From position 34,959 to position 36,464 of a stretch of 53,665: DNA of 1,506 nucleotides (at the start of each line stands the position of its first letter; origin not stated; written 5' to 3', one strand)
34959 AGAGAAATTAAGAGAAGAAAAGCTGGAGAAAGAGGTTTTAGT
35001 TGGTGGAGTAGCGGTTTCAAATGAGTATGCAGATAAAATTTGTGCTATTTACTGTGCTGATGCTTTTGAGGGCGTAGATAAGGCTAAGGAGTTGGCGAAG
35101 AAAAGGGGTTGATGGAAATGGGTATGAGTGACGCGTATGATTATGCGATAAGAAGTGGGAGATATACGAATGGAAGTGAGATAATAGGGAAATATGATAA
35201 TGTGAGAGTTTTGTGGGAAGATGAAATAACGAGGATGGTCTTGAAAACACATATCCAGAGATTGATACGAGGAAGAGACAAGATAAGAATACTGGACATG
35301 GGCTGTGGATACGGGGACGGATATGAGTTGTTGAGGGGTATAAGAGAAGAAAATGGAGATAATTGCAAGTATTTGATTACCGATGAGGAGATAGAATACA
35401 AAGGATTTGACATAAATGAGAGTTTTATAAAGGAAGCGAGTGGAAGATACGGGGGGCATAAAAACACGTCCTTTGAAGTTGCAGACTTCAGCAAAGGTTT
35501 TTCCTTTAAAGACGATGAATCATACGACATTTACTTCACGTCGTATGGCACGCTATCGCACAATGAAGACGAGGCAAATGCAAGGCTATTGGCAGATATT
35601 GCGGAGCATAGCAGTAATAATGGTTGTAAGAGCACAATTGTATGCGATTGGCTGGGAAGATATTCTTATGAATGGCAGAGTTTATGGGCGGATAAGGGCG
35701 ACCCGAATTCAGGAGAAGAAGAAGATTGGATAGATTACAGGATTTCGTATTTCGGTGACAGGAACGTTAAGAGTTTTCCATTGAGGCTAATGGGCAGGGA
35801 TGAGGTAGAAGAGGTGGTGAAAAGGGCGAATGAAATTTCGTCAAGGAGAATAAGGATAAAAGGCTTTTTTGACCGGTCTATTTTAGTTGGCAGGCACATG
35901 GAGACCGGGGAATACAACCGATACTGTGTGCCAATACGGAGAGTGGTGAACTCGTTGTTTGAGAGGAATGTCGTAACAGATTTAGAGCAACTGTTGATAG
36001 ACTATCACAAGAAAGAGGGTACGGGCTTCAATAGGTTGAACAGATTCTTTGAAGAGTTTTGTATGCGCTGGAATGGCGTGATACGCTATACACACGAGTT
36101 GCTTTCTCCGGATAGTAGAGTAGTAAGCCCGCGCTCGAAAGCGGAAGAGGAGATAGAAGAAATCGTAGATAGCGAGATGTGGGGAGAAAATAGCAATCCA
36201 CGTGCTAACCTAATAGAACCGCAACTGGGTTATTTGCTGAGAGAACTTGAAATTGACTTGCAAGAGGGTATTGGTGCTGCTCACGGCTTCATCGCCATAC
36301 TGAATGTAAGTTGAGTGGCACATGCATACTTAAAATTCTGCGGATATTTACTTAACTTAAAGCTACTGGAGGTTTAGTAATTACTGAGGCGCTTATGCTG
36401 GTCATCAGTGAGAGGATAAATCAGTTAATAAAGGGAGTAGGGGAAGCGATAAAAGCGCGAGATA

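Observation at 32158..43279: Eleven-kb corrinoid methyl-transfer cluster with two amber-free MttB paralogues and a pterin-binding methyltransferase in an archaeal context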

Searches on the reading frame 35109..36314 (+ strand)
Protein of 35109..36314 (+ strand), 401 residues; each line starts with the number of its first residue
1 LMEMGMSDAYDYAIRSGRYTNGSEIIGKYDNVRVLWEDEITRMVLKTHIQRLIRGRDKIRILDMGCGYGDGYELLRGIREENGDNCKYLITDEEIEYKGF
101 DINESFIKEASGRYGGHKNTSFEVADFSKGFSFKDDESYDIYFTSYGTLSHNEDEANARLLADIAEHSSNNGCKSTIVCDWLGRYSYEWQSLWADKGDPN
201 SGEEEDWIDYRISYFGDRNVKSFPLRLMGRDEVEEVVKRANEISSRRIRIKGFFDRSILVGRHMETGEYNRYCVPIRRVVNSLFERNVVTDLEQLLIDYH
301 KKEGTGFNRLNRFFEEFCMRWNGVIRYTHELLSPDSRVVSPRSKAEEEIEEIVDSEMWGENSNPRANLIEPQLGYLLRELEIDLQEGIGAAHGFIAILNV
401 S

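Call 3: search_protein_families(library=pfam, proteins=[window:35109-36314:+], max_evalue=0.01)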
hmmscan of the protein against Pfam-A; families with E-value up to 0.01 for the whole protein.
window:35109-36314:+ (401 aa): 5 families
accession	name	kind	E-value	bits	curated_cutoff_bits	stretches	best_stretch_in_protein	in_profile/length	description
PF13649.12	Methyltransf_25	-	6.6e-08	33.6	27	1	83-172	9-97/97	Methyltransferase domain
PF13847.12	Methyltransf_31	-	5.7e-07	29.8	27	1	57-149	3-84/145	Methyltransferase domain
PF08242.18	Methyltransf_12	-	1.5e-05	26.1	30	1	62-172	1-96/98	Methyltransferase domain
PF01209.24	Ubie_methyltran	-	0.00064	19.6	20.1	1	25-148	16-126/233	ubiE/COQ5 methyltransferase family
PF08241.18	Methyltransf_11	-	0.002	19.2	21.2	0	62-158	1-77/95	Methyltransferase domain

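Call 4: search_protein_families(library=ncbifam, proteins=[window:35109-36314:+], max_evalue=0.01)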
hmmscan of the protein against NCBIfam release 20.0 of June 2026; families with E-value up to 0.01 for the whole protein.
window:35109-36314:+ (401 aa): 0 families

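Call 25: find_homologous_proteins(query=window:35109-36311:+, max_evalue=0.001)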
Query window:35109-36311:+ (401 aa): 1463 proteins with E <= 0.001 among 6541 candidates; the best 120 are listed.
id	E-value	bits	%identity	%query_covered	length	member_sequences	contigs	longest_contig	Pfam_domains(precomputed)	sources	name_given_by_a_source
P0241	2.1e-270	914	100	100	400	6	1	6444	PF13847.13,PF13649.13,PF08242.19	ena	-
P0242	2.6e-209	713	78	100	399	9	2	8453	PF13847.13,PF13649.13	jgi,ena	-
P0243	5.4e-204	696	77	100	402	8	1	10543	PF13847.13,PF13649.13,PF01209.25,PF08242.19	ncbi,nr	ncbi:MAG: class I SAM-dependent methyltransferase [Euryarchaeota archaeon]|nr:class I SAM-dependent 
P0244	1.1e-197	675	75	100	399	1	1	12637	PF13847.13,PF13649.13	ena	-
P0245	6.7e-178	610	71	94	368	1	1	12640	PF13847.13,PF13649.13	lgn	-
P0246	8.8e-178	609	66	99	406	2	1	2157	PF13847.13,PF13649.13,PF08241.19,PF08242.19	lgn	-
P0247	8.1e-115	402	50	100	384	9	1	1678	PF13847.13,PF13649.13,PF08242.19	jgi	jgi:SAM-dependent methyltransferase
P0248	1.2e-113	398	51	100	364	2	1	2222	PF13847.13,PF13649.13,PF03291.23,PF08241.19,PF08242.19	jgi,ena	-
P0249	7.4e-110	386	50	99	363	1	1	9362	PF13847.13,PF13649.13,PF03291.23,PF08241.19,PF08242.19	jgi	-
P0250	3.7e-107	377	50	100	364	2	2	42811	PF13847.13,PF13649.13,PF03291.23,PF08241.19,PF08242.19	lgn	-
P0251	4.2e-107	377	50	100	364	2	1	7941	PF13847.13,PF13649.13,PF01209.25,PF08241.19,PF08242.19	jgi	jgi:SAM-dependent methyltransferase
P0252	8.8e-105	369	49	99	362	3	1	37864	PF13847.13,PF13649.13,PF03291.23,PF01209.25,PF08241.19,PF08242.19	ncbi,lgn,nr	ncbi:MAG: class I SAM-dependent methyltransferase [Euryarchaeota archaeon]|nr:class I SAM-dependent 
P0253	2.7e-104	367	47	99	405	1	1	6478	PF13847.13,PF13489.13,PF13649.13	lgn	-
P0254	3.2e-102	361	48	100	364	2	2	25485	PF13847.13,PF13649.13,PF08241.19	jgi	-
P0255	4.0e-101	357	47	100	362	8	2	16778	PF13847.13,PF13649.13,PF01209.25,PF08241.19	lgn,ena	-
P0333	8.6e-92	326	41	99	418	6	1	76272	PF13847.13,PF13649.13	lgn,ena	-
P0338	1.5e-91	325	42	99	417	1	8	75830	PF13847.13,PF13649.13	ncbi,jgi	ncbi:MAG: class I SAM-dependent methyltransferase [Candidatus Sulfobium sp.]|jgi:SAM-dependent methy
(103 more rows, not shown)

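Call 26: find_encoding_contigs(protein=P0333, flank=9000, max_places=2)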
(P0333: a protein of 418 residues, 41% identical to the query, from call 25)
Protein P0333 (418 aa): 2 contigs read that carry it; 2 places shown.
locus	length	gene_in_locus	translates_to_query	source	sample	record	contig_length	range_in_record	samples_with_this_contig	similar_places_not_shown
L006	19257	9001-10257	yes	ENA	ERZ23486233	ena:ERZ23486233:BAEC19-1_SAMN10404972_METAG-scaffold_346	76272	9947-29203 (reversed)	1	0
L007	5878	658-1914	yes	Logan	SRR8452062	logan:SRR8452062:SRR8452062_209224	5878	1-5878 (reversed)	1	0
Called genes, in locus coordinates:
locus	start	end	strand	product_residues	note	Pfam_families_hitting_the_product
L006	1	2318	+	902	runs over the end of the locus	PF13302:Acetyltransf_3, PF00583:Acetyltransf_1, PF13508:Acetyltransf_7 (weak), PF02629:CoA_binding, PF13380:CoA_binding_2, PF13607:Succ_CoA_lig, PF19045:Ligase_CoA_2, PF13549:ATP-grasp_5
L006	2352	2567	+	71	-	-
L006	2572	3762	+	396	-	PF02374:ArsA_ATPase, PF13614:AAA_31, PF17886:ArsA_HSP20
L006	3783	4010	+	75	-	PF27253:AF_1253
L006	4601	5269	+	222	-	PF02965:Met_synt_B12 (weak)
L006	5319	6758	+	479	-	PF06253:MTTB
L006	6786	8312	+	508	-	PF06253:MTTB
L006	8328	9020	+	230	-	PF02607:B12-binding_2, PF02310:B12-binding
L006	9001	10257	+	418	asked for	PF13847:Methyltransf_31, PF13649:Methyltransf_25 (weak)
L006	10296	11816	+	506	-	PF13522:GATase_6 (weak), PF13537:GATase_7, PF00733:Asn_synthase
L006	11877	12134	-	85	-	-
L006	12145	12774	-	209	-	PF07638:Sigma70_ECF, PF04542:Sigma70_r2, PF08281:Sigma70_r4_2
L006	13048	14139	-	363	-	PF00082:Peptidase_S8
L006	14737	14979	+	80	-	-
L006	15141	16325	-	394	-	PF00089:Trypsin, PF13365:Trypsin_2, PF00595:PDZ (weak), PF13180:PDZ_2, PF17820:PDZ_6 (weak)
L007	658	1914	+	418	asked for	PF13847:Methyltransf_31, PF13649:Methyltransf_25 (weak)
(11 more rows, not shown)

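Call 27: find_encoding_contigs(protein=P0338, flank=9000, max_places=2)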
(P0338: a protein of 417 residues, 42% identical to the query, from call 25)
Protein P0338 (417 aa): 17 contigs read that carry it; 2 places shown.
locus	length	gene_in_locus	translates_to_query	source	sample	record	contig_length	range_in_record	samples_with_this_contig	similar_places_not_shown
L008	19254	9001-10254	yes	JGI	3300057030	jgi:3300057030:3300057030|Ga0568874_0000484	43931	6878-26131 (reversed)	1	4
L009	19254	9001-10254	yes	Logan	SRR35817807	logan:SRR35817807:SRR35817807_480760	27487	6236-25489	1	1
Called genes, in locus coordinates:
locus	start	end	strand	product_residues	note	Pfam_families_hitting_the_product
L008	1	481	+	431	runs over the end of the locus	PF04015:DUF362, PF00037:Fer4 (faint), PF12837:Fer4_6 (faint), PF13187:Fer4_9 (faint), PF13237:Fer4_10 (weak), PF14697:Fer4_21 (weak), PF12838:Fer4_7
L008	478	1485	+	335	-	PF00005:ABC_tran, PF13304:AAA_21 (weak)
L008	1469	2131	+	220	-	PF00528:BPD_transp_1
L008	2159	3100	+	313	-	PF04069:OpuAC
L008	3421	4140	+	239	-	PF02965:Met_synt_B12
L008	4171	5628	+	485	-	PF06253:MTTB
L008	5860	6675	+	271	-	PF00809:Pterin_bind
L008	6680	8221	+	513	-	PF06253:MTTB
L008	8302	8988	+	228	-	PF02607:B12-binding_2, PF02310:B12-binding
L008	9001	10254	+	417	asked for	PF13847:Methyltransf_31 (weak), PF13649:Methyltransf_25 (weak)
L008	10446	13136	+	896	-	PF03699:UPF0182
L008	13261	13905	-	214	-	PF09335:VTT_dom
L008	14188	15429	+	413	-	PF05810:NinF, PF00291:PALP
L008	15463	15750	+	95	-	PF02597:ThiS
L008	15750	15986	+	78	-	PF09383:NIL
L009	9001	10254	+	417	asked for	PF13847:Methyltransf_31 (weak), PF13649:Methyltransf_25 (weak)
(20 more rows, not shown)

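Call 30: find_related_loci(query=A2, collection=genome_contigs, flank=10000)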
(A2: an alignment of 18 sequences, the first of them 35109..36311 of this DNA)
Query A2 (401 aa) in genome_contigs; peptide patterns used: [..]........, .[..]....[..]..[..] (x = any residue, [..] = any of these).
447 stretches matched a pattern; 408 encode a relative of the query (tblastn E <= 1e-3); the best 80 are kept; 80 distinct loci.
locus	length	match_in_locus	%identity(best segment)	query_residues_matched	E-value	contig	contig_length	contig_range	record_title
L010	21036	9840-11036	79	2-400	0e+0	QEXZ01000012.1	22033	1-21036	MAG: Methanomicrobiales archaeon isolate M5.MMPM 12, whole genome shotgun sequence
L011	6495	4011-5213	78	1-401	0e+0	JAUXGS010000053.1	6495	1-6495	MAG: Methanosarcinales archaeon isolate CSMAG_2935 CSMAG_2935_k117_429471_length_6495_cov_26.7170, whole genome shotgun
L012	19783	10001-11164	78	13-401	0e+0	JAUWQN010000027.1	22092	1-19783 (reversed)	MAG: Methanosarcinales archaeon isolate CSMAG_2503 CSMAG_2503_k141_76509_length_22092_cov_21.8603, whole genome shotgun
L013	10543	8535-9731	77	2-400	0e+0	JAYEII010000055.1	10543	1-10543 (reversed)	MAG: Methanobacteriota archaeon isolate MAG195 MAG195_56, whole genome shotgun sequence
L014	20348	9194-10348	78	13-401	0e+0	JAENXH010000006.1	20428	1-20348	MAG: Methanosarcinales archaeon isolate 14_8_m_bin28 NODE_6_length_20428_cov_6.681097, whole genome shotgun sequence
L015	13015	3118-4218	50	1-400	6e-121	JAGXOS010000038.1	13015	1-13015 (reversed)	Methanomicrobia archaeon LH_S14 NODE_38_length_13015_cov_42.937731, whole genome shotgun sequence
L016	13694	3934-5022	50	1-400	2e-118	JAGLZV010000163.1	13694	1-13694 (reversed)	MAG: Methanophagales archaeon isolate RS_14_10 ZL355.bin.10.fa_163, whole genome shotgun sequence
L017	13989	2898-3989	51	1-400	5e-117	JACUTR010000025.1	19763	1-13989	MAG: Methanophagales archaeon isolate Kmv05 NODE_1345_length_19763_cov_9.791252, whole genome shotgun sequence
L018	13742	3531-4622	50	1-401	8e-115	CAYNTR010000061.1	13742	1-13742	MAG TPA_asm: uncultured Halobacteria archaeon isolate binchicken_co395_157 genome assembly, contig: NODE_1154_length_137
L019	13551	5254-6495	44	4-401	5e-110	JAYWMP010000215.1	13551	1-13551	MAG: Nitrospirota bacterium isolate DY22_TVG17_BIN105 k141_126103, whole genome shotgun sequence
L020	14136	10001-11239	43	4-400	2e-103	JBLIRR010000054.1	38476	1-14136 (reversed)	MAG: bacterium isolate MF1_201910_bin_226 MF1_201910_bin_226_scaffold_54, whole genome shotgun sequence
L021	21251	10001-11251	43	1-401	1e-102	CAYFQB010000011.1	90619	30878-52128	MAG TPA_asm: uncultured Nitrospiraceae bacterium isolate ERP108616_co1_118 genome assembly, contig: k119_1018005, whole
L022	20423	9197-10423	43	9-400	2e-102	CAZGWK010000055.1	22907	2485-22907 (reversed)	MAG TPA_asm: uncultured Actinomycetota bacterium isolate SRP141376_co1_17 genome assembly, contig: NODE_4892_length_2290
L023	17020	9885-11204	41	1-400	3e-102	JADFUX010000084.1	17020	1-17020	MAG: Chloroflexota bacterium isolate C2.bin.6 k83_2414063, whole genome shotgun sequence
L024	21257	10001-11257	43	1-400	3e-102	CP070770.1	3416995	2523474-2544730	MAG: Deltaproteobacteria bacterium isolate bin23 chromosome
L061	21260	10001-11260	39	4-401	4e-96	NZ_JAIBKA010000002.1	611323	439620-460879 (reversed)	Desulfoferrobacter suflitae strain DRH4 contig_2, whole genome shotgun sequence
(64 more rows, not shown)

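Call 37: predict_structure(alignment_id=A2)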
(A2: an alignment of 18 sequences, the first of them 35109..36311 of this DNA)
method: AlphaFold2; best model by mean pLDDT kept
length: 401 residues; sequences in the alignment: 18
mean_pLDDT: 73.8   pTM: 0.76
mean pLDDT of the five models: 73.8, 73.7, 73.4, 71.9, 66.9
residues with pLDDT >= 90: 88; 70-90: 195; 50-70: 45; < 50: 73
segments of 3 or more residues with pLDDT < 50: 1-33, 195-223, 261-269
pLDDT, mean of each block of 10 residues (from residue 1): 33 35 35 59 80 77 85 79 61 87 80 85 86 85 83 89 87 81 71 50 38 35 67 95 94 79 48 67 77 85 76 89 94 79 92 75 81 85 82 87 77
secondary structure, 60 per line:
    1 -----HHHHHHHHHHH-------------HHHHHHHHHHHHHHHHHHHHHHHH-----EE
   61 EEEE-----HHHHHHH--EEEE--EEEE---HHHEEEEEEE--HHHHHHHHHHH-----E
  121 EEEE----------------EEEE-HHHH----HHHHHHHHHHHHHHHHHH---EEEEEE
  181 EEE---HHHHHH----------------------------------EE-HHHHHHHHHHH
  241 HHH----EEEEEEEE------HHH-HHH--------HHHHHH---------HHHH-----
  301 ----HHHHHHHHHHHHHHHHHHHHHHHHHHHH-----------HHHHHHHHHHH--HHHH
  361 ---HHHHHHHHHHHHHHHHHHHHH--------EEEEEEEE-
elements in order: H6-16 H30-53 E59-64 H70-76 E79-82 E85-88 E95-101 H104-114 E120-124 E141-144 H146-149 H154-171 E175-183 H187-192 H230-243 E248-255 H277-282 H292-295 H305-332 H344-354 H357-360 H364-384 E393-400

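Call 40: fold_search(model_id=the predicted structure, library=pdb)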
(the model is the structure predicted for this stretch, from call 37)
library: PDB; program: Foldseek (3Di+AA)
matches with E <= 10: 1718; with E <= 0.001: 612
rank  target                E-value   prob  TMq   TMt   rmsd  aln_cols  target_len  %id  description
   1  6uak                  8.5e-09  1.00  0.30  0.39  14.8       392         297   13  LahSb - C-terminal methyltransferase involved in RiPP biosynthesis (released 2019-12-04)
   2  6uvq_A                4.0e-08  1.00  0.34  0.50  11.8       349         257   14  Crystal structure of Apo AtmM (released 2020-11-25)
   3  9fd3                  5.0e-08  1.00  0.29  0.51   4.2       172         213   15  CysG(N-16)-D190N mutant in complex with SAH from Kitasatospora cystarginea (released 2024-08-21)
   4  1y8c                  5.3e-08  1.00  0.34  0.53   9.4       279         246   14  Crystal structure of a S-adenosylmethionine-dependent methyltransferase from Clostridium acetobutylicum ATCC 824 (released 2004-12-28)
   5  6uv6_A                6.0e-08  1.00  0.33  0.47  11.6       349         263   15  AtmM with bound rebeccamycin analogue (released 2020-11-25)
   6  9sm1_B                6.4e-08  1.00  0.39  0.50  12.9       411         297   12  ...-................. from Pseudomonas chlororaphis in complex with SAH and FPP (released 2025-12-31)
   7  6uv6_C                7.2e-08  1.00  0.33  0.47  11.8       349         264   15  AtmM with bound rebeccamycin analogue (released 2020-11-25)
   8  6gkz_A                7.6e-08  1.00  0.37  0.43  13.6       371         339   12  Crystal structure of Coclaurine N-Methyltransferase (CNMT) bound to N-methylheliamine and SAH (released 2019-01-16)
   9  3mgg_A                7.6e-08  1.00  0.28  0.43  12.8       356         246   11  Crystal Structure of Methyl Transferase from Methanosarcina mazei (released 2010-04-21)
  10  5thy_A                8.1e-08  1.00  0.35  0.36   8.1       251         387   15  Crystal structure of SeMet-Substituted CurJ carbon methyltransferase (released 2016-10-19)
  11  3sm3                  8.6e-08  1.00  0.34  0.59   5.2       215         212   17  Crystal Structure of SAM-dependent methyltransferases Q8PUK2_METMA from Methanosarcina mazei. Northeast Structural Genom (released 2011-07-20)
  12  7zkg_A                8.6e-08  1.00  0.35  0.53  10.6       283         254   17  C-Methyltransferase PsmD from Streptomyces griseofuscus with bound cofactor (crystal form 2) (released 2022-12-28)
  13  8zc7_A                1.2e-07  1.00  0.34  0.49   6.8       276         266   14  Crystallographic analysis of MitM, which catalyzes the post-mitosane modification in mitomycin biosynthesis (released 2024-11-27)
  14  5gm1_C                1.2e-07  1.00  0.36  0.48  18.0       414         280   12  Crystal structure of methyltransferase TleD complexed with SAH (released 2016-09-28)
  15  9fcs_A                1.3e-07  1.00  0.29  0.52   3.4       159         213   14  CysG(N-16)-H122N mutant in complex with SAH from Kitasatospora cystarginea (released 2024-08-21)
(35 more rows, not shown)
